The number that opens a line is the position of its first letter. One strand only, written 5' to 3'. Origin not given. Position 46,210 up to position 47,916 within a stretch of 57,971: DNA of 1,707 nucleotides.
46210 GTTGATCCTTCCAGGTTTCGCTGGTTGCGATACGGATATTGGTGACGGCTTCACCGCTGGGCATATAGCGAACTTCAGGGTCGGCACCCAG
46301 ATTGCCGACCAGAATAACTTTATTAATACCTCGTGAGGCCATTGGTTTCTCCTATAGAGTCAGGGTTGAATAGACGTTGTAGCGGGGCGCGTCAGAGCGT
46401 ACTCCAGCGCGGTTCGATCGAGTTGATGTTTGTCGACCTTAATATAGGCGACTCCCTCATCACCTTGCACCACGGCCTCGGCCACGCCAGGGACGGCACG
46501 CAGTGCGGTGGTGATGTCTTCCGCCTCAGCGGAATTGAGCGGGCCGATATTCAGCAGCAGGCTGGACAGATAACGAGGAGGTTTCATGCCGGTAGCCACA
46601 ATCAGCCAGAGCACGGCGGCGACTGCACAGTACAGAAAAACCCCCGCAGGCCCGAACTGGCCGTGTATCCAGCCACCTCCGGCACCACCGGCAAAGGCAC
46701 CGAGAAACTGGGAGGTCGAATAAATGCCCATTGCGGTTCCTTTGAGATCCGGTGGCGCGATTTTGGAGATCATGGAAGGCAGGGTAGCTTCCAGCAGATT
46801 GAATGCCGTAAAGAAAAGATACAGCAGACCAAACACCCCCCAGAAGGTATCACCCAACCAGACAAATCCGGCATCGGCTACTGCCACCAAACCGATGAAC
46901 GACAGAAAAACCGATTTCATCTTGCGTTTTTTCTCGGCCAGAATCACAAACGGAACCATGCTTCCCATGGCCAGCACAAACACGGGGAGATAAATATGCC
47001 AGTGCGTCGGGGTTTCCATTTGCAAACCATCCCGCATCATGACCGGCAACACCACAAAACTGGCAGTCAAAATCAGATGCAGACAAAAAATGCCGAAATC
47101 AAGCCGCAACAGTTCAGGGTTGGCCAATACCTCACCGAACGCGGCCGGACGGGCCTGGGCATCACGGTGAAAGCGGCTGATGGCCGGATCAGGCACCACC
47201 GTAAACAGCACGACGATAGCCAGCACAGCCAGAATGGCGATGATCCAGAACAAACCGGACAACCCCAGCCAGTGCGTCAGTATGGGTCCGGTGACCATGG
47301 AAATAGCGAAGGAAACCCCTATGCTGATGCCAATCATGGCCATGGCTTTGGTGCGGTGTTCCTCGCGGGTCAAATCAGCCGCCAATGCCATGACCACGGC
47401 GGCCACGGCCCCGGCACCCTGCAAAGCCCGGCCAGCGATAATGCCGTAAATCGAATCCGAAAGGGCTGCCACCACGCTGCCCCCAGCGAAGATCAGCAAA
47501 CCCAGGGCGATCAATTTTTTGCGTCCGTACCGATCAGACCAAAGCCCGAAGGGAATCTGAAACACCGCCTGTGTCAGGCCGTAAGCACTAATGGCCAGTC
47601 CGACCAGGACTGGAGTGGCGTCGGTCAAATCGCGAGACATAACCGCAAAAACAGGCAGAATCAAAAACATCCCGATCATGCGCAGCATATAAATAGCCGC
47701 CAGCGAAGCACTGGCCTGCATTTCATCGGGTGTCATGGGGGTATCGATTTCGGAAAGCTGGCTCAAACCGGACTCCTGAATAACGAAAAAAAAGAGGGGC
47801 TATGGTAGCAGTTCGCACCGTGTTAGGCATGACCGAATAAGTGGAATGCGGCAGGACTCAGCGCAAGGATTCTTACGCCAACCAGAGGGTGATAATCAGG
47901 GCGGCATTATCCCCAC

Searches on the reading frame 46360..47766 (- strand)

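Call 79: search_protein_families(library=pfam, proteins=[window:46360-47766:-], max_evalue=0.00001)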
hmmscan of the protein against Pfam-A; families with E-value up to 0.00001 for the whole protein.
window:46360-47766:- (468 aa): 3 families
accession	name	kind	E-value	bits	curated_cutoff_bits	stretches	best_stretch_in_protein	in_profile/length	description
PF07690.21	MFS_1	-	2.3e-56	191.6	33.4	2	22-360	1-346/347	Major Facilitator Superfamily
PF00083.30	Sugar_tr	-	1.8e-11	44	22.3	1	17-189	5-190/452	Sugar (and other) transporter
PF21987.2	YajR_YAM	-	2.1e-06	27.8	26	1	409-457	6-54/56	YajR YAM domain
